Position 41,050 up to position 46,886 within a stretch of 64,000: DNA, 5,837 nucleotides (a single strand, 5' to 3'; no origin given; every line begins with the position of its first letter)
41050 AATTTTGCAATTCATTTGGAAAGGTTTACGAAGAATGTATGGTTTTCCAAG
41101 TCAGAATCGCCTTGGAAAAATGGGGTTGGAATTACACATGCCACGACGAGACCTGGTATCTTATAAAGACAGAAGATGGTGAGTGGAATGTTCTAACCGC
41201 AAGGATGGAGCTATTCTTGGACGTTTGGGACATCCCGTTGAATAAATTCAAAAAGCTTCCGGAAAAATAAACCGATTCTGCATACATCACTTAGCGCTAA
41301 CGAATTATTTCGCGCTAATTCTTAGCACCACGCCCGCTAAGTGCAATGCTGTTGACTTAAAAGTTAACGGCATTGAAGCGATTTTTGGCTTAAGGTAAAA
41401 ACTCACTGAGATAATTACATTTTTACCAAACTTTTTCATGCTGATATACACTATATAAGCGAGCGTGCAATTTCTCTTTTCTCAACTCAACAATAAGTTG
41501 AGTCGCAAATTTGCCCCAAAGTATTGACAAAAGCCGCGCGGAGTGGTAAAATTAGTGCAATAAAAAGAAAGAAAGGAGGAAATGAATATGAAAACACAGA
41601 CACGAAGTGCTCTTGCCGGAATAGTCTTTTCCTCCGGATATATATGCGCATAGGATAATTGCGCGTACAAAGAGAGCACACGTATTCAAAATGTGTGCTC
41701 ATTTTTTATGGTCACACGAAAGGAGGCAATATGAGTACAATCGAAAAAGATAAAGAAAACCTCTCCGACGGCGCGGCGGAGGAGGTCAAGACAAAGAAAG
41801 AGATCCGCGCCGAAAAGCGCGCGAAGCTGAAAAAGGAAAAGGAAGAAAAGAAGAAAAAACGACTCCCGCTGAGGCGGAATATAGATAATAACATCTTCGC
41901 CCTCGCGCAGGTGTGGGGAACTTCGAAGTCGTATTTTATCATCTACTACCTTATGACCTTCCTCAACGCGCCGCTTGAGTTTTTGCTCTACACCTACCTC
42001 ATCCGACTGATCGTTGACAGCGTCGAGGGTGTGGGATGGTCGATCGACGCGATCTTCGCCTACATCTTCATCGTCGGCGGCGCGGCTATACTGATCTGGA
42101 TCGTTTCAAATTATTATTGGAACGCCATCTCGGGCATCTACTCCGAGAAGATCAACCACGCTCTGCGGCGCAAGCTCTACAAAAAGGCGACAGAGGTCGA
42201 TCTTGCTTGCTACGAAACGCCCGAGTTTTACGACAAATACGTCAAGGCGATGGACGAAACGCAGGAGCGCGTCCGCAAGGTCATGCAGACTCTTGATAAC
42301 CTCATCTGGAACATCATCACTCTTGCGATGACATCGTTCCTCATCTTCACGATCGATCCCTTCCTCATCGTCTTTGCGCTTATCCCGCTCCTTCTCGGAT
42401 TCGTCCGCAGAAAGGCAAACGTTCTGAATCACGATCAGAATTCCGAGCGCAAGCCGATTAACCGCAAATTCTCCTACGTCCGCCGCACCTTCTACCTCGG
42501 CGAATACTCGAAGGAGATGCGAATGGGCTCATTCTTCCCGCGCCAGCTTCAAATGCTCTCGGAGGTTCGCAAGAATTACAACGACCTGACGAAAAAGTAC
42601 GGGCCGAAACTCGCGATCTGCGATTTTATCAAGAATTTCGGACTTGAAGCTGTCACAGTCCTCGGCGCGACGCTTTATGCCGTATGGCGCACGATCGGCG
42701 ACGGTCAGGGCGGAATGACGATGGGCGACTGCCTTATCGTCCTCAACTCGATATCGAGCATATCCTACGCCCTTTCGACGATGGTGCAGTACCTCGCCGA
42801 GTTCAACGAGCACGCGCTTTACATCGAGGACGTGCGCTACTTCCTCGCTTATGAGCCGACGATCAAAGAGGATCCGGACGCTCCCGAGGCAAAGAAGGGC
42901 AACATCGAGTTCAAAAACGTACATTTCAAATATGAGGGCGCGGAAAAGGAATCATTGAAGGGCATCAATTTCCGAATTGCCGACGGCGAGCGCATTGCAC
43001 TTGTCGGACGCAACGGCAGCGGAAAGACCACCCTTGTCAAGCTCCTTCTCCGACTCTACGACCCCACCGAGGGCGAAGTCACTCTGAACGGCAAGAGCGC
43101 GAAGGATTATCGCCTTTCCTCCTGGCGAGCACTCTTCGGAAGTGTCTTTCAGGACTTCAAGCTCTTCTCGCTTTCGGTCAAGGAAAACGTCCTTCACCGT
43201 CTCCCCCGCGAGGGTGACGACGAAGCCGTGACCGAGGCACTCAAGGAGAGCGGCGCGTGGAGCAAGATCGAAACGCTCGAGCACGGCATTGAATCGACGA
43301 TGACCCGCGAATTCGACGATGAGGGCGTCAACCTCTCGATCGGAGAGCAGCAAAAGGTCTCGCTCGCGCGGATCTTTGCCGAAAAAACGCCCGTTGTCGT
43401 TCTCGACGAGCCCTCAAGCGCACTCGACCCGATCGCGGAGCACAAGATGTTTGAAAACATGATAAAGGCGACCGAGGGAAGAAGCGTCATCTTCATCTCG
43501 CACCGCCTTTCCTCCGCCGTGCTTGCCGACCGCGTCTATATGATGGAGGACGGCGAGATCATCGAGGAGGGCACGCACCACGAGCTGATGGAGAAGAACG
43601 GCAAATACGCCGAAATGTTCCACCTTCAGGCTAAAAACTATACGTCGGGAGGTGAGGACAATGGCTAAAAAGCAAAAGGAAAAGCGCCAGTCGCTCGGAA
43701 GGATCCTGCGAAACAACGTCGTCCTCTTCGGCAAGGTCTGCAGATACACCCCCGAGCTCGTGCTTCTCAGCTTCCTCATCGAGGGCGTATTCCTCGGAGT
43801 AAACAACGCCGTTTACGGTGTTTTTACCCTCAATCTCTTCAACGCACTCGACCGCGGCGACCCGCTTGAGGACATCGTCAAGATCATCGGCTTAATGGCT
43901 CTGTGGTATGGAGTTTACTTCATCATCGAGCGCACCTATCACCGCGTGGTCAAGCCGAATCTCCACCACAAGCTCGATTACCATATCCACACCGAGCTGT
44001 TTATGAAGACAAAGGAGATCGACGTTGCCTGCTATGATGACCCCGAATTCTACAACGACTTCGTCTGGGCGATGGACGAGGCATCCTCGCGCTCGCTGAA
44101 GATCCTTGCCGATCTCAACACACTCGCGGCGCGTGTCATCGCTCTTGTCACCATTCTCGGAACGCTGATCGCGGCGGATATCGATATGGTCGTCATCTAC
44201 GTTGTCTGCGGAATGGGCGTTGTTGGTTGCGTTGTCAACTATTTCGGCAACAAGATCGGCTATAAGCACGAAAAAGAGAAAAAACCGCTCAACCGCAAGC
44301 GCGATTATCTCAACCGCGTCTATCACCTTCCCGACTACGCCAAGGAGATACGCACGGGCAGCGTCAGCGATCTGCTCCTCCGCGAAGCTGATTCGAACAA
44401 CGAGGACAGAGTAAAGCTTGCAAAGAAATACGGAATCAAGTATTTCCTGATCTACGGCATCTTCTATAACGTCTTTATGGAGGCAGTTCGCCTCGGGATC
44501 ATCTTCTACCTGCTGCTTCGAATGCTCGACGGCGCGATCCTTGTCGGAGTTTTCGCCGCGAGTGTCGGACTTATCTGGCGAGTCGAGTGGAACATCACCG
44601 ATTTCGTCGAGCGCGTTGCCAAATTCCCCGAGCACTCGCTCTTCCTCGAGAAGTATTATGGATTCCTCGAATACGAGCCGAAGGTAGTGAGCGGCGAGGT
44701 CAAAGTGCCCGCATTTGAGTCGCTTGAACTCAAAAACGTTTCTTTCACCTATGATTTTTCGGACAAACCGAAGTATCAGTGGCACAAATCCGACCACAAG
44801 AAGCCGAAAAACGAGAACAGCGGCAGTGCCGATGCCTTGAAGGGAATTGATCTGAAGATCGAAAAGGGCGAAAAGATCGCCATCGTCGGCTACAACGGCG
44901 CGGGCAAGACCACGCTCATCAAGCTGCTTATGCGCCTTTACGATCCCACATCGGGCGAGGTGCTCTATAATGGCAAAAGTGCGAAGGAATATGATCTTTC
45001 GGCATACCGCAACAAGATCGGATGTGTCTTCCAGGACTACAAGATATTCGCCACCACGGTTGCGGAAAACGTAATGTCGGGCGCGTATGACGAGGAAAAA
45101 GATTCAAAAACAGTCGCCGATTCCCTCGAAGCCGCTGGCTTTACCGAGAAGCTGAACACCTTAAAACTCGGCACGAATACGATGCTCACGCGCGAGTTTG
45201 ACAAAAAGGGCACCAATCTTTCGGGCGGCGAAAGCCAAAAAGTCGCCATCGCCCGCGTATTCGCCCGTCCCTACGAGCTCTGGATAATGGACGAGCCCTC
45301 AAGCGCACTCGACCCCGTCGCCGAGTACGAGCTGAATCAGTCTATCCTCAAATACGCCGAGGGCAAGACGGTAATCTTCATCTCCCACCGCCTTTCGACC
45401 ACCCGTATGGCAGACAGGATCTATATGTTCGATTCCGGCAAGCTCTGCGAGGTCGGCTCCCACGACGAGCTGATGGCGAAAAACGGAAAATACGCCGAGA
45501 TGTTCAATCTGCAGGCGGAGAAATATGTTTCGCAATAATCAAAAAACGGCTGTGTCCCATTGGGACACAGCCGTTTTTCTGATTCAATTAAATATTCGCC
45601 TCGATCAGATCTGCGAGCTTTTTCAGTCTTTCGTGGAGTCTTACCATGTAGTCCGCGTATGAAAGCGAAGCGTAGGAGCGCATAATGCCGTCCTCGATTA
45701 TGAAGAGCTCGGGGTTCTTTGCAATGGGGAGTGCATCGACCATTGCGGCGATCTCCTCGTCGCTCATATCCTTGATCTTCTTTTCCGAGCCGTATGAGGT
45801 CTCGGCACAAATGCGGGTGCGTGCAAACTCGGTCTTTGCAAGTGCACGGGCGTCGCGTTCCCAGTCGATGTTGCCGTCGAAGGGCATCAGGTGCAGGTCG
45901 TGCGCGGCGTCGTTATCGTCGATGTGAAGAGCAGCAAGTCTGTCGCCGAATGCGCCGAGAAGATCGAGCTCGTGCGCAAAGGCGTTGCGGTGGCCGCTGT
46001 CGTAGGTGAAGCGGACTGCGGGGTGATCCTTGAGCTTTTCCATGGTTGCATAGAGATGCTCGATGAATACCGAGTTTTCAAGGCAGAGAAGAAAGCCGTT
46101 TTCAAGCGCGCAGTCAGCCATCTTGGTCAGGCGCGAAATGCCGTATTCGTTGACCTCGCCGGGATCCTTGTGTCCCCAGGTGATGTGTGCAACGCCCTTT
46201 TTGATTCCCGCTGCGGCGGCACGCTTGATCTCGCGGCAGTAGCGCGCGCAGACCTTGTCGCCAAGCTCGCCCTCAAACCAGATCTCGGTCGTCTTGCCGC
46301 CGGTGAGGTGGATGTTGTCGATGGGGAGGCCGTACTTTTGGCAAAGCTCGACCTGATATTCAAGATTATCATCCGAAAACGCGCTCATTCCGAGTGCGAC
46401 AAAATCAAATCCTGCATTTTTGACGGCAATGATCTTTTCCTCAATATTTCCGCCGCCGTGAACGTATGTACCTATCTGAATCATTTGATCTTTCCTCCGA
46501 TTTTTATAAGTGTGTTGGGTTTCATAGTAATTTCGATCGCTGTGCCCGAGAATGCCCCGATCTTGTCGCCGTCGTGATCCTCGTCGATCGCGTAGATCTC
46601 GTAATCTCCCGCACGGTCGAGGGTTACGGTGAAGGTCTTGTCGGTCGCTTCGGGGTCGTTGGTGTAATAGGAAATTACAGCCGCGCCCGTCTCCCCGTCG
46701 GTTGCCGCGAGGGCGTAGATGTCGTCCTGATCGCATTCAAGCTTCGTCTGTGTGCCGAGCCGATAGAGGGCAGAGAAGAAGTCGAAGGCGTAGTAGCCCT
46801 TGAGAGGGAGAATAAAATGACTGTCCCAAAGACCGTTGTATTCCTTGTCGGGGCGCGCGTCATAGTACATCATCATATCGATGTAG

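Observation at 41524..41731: Leader peptide plus attenuator upstream of a heterodimeric ABC exporter (bmrB-bmrCD-like logic)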

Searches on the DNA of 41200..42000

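Call 5: search_rna_families(source=window, start=41200, end=42000, threshold=evalue, max_evalue=10)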
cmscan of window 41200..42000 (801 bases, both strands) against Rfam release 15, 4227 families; matches with E-value up to 10: 8.
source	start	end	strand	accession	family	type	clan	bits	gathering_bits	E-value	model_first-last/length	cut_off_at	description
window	41396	41481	+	RF01594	snoR18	Gene; snRNA; snoRNA; CD-box;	-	22.6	55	4.1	1-90/90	no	small nucleolar RNA snoR18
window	41667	41707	-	RF00756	mir-299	Gene; miRNA;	-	20.4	67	0.18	1-63/63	no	mir-299 microRNA precursor family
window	41626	41724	+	RF00632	sxy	Cis-reg;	-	20.1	70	1.1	1-104/104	no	sxy 5' UTR element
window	41905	41971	-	RF01662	ceN89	Gene; snRNA; snoRNA; CD-box;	-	14.9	48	6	1-78/78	no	Caenorhabditis snoRNA ceN89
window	41243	41265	+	RF02133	HOXB13-AS1_2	Gene; lncRNA;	-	13.3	40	2.3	57-81/81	no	HOXB13 antisense RNA 1 conserved region 2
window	41794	41915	+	RF02421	Bp1_684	Gene; sRNA;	-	11.9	44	9.8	1-113/113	no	Burkholderia sRNA Bp1_Cand684_SIPHT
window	41635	41752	-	RF04317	aceE-II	Cis-reg;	-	11.2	100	2.5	1-190/190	no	aceE-II ncRNA motif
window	41935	41957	-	RF01905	HOTAIR_2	Gene; lncRNA;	-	11.2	60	7.5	47-69/69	no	HOTAIR conserved region 2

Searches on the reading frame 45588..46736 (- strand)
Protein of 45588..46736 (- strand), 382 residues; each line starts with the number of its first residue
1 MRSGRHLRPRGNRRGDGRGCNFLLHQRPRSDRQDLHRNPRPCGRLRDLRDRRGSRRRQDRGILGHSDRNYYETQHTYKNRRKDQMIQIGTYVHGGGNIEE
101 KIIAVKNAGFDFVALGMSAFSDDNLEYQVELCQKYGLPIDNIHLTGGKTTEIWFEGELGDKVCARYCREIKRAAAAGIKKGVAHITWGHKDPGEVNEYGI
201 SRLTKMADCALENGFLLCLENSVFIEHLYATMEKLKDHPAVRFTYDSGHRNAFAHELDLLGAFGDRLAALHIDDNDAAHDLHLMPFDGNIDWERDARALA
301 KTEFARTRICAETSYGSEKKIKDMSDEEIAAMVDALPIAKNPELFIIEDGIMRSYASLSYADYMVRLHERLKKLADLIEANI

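Call 11: search_protein_families(library=pfam, proteins=[window:45588-46736:-])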
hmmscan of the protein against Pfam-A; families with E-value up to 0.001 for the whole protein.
window:45588-46736:- (382 aa): 1 family
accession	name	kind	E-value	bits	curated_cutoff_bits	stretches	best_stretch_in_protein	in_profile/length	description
PF01261.30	AP_endonuc_2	-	6.5e-20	72.3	31.1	1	104-324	3-238/249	Xylose isomerase-like TIM barrel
